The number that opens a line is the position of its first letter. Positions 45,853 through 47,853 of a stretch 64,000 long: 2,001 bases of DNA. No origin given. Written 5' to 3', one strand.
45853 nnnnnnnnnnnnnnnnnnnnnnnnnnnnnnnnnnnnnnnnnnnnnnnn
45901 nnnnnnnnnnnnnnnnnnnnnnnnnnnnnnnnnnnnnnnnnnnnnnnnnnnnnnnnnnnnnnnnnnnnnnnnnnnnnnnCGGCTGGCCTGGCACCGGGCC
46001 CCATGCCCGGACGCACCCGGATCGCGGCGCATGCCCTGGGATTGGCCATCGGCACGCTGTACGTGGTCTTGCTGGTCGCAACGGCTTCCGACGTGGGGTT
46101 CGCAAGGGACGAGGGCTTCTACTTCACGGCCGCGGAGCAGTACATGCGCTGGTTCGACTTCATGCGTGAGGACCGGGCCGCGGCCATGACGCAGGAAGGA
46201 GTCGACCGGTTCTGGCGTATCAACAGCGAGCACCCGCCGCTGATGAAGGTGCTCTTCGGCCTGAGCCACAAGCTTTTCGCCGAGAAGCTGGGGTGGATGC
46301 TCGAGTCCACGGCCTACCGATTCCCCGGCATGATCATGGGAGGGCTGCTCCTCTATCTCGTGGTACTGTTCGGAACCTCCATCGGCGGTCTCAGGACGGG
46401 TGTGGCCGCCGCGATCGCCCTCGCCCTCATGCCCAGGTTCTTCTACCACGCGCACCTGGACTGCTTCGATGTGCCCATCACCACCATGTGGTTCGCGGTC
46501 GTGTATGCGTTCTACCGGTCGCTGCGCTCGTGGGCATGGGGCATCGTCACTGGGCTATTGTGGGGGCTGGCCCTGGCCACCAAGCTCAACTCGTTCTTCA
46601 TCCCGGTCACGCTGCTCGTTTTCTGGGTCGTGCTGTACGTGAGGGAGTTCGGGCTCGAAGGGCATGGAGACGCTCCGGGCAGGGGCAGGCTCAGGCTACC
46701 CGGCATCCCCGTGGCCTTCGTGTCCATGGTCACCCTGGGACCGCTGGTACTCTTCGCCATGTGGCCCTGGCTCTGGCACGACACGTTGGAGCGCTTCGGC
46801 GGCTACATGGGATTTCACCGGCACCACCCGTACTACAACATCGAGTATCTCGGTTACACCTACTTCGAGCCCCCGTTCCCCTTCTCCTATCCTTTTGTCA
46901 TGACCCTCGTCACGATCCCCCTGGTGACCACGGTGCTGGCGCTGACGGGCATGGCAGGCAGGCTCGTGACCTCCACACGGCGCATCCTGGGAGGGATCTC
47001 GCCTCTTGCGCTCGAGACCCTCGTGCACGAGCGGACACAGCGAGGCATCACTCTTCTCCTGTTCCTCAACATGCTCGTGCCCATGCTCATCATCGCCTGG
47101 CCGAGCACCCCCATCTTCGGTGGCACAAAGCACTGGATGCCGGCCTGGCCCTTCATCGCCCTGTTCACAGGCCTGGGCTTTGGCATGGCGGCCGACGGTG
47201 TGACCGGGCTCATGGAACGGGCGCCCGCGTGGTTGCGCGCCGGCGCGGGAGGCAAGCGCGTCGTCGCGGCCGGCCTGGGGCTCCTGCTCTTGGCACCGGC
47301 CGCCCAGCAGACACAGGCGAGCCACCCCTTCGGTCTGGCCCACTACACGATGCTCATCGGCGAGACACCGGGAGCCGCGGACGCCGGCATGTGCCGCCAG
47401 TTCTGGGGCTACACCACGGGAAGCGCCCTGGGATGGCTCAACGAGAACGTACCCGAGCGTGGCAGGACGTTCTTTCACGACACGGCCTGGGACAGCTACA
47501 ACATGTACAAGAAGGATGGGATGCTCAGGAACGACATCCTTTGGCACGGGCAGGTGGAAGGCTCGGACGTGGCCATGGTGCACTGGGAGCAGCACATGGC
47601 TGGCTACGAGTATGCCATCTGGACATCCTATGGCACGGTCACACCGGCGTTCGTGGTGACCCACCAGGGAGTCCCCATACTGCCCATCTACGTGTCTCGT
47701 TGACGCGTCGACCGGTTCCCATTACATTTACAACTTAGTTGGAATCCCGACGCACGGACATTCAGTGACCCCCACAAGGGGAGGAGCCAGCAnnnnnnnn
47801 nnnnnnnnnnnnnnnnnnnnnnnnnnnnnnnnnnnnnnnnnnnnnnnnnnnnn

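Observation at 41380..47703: Tandem paralogous Cys-rich repeat lipoproteins upstream of a processive GT2 (QxxRW) and a GT39/PMT-like glycosyltransferase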

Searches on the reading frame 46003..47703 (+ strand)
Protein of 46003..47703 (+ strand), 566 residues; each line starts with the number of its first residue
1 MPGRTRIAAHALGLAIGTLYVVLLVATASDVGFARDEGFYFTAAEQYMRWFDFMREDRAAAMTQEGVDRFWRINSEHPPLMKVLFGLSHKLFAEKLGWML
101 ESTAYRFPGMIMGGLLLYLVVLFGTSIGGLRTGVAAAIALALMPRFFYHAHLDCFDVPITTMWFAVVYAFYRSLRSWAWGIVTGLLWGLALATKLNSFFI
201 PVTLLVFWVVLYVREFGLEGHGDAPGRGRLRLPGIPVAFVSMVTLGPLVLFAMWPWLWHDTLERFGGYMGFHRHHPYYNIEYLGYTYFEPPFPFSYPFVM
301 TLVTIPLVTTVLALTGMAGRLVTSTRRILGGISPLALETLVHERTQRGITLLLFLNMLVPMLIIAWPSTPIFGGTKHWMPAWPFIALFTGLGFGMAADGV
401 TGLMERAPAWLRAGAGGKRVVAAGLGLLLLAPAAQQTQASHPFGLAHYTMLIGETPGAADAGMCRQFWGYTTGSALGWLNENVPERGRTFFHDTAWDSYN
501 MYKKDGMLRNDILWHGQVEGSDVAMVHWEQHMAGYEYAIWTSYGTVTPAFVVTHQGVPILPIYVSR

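Call 3: search_protein_families(library=pfam, proteins=[window:46003-47703:+], max_evalue=0.01)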
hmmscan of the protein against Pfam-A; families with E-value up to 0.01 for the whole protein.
window:46003-47703:+ (566 aa): 2 families
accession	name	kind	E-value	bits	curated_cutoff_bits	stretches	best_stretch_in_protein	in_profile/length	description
PF13231.12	PMT_2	-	1e-10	42.5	26.1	1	77-210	2-131/160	Dolichyl-phosphate-mannose-protein mannosyltransferase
PF02366.24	PMT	-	0.0026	17.8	22.7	0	76-212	44-202/245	Dolichyl-phosphate-mannose-protein mannosyltransferase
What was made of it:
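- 46003..47703 (+): GT-C fold glycosyltransferase of the PMT_2 family, 566 aa. It has multiple TM segments, an invariant R35-D36-E37-G38 motif just after TM1, and a C-terminal soluble domain of about 120 aa. PF13231 1e-10, 42.5 bits against a cut-off of 26.1; PF02366 (PMT) 17.8 against 22.7 (call 3).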

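Call 5: search_protein_families(library=ncbifam, proteins=[window:46003-47703:+], max_evalue=0.01)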
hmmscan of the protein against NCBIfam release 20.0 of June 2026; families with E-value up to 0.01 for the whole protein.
window:46003-47703:+ (566 aa): 0 families

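Call 35: search_solved_structures(query=window:46003-47703:+, max_evalue=1, show_alignments=1)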
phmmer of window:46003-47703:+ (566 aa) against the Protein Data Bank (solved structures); distinct sequences matched with E-value up to 1: 2.
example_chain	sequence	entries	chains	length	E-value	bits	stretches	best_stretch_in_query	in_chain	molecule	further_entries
25pv_C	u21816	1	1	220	0.28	12.9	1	262-310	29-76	22F1 VH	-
4jzj_A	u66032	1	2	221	0.4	12.3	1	471-562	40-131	Fab Heavy Chain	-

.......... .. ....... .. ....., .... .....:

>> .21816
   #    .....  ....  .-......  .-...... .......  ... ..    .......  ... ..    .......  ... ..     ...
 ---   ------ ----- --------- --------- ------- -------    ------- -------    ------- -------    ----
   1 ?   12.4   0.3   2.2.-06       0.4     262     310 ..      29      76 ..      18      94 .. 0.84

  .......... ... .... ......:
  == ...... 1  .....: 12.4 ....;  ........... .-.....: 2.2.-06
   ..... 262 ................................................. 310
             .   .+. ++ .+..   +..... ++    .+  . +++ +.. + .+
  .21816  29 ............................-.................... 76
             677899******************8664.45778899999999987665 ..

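Call 60: search_solved_structures(query=A4, max_evalue=1, show_alignments=1)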
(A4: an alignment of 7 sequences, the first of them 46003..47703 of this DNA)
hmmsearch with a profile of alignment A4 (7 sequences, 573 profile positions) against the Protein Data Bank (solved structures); distinct sequences matched with E-value up to 1: 0.
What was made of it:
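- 46003..47703 (+): No solved relative by sequence, even with a profile (calls 35, 60).
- On GT39 protein O-mannosyltransferase (PMT): No PDB chain at E<=1 with the single sequence or with a profile (calls 35, 60). dbCAN/CAZy could not be run.
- Closest known: GT-C enzymes with carbohydrate-binding ectodomains. Different: No detectable sequence similarity to any solved GT-C (calls 35, 60).
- Tried and rejected: Sequence searches of the GT-C against solved structures, single sequence and profile, found nothing (calls 35, 60).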
